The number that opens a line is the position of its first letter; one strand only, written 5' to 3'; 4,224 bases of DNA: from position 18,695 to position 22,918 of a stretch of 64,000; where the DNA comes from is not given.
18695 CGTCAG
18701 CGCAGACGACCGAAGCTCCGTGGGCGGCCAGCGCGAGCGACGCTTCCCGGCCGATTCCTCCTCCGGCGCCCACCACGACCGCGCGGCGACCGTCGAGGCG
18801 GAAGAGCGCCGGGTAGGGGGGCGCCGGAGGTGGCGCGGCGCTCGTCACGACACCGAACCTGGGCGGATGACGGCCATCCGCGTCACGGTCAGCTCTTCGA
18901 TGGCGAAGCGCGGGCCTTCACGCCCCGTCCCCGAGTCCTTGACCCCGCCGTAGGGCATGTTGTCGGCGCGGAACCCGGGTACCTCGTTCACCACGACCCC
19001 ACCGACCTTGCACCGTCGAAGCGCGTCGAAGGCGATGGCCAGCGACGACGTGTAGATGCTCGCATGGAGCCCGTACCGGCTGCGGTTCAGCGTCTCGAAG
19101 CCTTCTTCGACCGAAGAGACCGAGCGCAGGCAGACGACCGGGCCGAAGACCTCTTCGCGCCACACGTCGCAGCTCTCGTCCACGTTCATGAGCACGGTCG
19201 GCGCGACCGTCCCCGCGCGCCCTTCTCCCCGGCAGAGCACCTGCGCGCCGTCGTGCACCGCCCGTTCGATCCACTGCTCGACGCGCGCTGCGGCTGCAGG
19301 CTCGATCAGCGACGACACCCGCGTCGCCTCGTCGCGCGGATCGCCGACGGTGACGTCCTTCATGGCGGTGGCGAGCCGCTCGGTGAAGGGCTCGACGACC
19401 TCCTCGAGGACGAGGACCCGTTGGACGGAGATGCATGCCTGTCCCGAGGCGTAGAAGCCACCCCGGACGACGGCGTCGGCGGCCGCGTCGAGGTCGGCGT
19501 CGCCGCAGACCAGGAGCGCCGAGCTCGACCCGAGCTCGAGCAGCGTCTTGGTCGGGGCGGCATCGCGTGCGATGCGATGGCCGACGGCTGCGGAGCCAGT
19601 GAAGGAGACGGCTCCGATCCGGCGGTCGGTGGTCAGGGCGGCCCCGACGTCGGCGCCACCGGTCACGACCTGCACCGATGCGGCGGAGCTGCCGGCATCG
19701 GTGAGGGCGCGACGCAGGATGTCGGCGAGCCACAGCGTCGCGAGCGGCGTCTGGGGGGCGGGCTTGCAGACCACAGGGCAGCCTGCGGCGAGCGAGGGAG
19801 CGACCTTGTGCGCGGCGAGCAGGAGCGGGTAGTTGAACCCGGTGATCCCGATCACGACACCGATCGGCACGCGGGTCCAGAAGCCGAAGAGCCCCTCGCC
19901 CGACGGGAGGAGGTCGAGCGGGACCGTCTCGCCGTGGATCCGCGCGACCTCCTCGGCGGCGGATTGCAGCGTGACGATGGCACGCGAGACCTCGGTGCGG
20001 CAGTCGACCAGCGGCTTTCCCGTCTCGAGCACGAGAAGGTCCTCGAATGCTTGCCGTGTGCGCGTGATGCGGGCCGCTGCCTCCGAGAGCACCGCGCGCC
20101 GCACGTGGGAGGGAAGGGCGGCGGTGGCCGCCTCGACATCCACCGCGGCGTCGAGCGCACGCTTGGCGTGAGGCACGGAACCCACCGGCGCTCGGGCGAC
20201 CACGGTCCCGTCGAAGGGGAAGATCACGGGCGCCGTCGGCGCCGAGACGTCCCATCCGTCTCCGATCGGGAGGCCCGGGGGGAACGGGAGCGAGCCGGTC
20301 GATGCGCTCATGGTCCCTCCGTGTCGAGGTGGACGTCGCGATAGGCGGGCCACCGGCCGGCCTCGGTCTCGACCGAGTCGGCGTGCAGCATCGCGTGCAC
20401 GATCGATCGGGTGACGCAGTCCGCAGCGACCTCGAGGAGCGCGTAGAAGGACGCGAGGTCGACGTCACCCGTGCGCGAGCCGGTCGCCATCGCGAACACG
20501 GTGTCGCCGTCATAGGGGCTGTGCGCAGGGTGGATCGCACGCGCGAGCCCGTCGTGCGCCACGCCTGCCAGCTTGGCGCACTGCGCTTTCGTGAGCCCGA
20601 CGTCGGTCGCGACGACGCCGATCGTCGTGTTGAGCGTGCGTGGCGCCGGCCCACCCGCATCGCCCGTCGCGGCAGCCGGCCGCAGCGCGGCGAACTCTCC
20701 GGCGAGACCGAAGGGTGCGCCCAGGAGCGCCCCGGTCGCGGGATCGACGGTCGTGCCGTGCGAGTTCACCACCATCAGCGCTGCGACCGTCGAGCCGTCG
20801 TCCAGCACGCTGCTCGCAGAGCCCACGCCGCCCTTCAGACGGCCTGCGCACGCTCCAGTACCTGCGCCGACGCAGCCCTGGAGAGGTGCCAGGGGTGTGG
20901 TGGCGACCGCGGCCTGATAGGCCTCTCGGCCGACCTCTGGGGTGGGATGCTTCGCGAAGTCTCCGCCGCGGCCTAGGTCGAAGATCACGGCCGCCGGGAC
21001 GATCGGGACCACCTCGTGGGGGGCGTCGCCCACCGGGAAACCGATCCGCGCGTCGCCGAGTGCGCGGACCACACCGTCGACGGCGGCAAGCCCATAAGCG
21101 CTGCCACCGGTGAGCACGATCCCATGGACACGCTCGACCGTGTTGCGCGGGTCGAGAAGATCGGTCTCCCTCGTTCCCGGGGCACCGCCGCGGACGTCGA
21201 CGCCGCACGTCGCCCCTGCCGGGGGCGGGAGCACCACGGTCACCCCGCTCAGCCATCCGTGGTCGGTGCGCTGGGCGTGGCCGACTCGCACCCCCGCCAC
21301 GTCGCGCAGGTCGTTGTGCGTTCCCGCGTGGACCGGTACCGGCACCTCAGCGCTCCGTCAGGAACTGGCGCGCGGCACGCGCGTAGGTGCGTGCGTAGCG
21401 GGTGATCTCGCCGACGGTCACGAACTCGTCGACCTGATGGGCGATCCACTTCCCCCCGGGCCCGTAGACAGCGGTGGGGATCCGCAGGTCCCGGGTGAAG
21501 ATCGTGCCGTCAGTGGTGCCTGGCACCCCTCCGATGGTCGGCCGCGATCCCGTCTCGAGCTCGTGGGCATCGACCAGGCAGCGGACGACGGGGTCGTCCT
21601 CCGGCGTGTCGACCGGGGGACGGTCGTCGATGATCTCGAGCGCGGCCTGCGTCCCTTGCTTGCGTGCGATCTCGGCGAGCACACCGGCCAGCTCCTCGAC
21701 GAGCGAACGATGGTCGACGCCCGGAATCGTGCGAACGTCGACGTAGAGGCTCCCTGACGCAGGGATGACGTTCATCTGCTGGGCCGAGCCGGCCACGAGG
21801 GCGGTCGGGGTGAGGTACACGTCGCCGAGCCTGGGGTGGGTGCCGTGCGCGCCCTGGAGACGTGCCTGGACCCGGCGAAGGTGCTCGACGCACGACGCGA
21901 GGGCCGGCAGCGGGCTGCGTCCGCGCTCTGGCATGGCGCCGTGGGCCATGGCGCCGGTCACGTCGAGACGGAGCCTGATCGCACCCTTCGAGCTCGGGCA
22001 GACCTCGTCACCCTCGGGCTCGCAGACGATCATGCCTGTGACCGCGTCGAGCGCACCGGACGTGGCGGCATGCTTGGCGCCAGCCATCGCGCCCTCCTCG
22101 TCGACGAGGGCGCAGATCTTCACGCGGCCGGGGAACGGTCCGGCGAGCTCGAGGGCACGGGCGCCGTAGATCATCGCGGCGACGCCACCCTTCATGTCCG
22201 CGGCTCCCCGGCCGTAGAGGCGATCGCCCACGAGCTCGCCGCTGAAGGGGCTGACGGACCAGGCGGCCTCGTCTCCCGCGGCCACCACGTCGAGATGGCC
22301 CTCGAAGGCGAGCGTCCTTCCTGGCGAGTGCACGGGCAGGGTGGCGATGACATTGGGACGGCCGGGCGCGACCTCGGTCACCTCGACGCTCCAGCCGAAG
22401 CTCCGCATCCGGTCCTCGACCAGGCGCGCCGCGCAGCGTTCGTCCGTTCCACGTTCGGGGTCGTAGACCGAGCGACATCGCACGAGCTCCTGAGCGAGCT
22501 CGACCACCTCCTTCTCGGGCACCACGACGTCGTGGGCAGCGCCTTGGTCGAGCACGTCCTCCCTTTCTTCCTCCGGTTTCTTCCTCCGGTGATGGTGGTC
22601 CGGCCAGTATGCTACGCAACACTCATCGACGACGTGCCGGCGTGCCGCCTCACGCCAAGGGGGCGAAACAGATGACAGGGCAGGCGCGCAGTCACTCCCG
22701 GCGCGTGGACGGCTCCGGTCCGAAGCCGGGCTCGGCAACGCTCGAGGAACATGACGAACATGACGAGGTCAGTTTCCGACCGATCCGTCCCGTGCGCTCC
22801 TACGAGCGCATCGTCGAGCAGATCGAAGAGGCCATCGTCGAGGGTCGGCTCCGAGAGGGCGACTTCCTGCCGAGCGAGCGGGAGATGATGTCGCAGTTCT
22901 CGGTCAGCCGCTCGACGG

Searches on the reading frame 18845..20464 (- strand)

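Call 73: search_protein_families(library=pfam, proteins=[window:18845-20464:-], max_evalue=0.00001)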
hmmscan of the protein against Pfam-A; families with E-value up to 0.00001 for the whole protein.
window:18845-20464:- (539 aa): 1 family
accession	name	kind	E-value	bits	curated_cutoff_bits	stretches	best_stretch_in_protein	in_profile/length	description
PF00171.27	Aldedh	-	2.6e-129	432.2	23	1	76-529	7-459/461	Aldehyde dehydrogenase family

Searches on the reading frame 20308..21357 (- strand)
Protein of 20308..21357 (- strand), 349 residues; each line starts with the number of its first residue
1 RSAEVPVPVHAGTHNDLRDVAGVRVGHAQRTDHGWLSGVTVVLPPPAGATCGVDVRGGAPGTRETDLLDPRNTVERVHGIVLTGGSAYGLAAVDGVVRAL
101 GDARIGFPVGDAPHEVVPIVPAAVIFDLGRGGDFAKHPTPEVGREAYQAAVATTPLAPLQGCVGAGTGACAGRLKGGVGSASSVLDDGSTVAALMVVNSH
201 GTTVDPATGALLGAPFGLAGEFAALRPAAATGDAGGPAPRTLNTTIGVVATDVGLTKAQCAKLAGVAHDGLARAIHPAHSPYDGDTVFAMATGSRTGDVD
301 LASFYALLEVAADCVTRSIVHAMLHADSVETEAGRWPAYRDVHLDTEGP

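Call 73: search_protein_families(library=pfam, proteins=[window:20308-21357:-], max_evalue=0.00001)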
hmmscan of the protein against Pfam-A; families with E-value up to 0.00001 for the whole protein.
window:20308-21357:- (349 aa): 1 family
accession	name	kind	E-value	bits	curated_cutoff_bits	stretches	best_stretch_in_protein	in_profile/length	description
PF03576.19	Peptidase_S58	-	5.1e-63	213.8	23.9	1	15-334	1-304/307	Peptidase family S58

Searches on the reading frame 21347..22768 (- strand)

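Call 73: search_protein_families(library=pfam, proteins=[window:21347-22768:-], max_evalue=0.00001)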
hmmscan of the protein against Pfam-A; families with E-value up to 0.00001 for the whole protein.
window:21347-22768:- (473 aa): 3 families
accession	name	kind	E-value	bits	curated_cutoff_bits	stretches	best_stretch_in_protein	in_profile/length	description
PF01546.33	Peptidase_M20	-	6.3e-34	118.1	24.6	1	154-467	1-205/206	Peptidase family M20/M25/M40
PF07687.19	M20_dimer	-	4.8e-12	46.2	21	1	260-370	3-105/107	Peptidase dimerisation domain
PF04389.22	Peptidase_M28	-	4.8e-07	30.1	21.3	1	139-243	1-86/193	Peptidase family M28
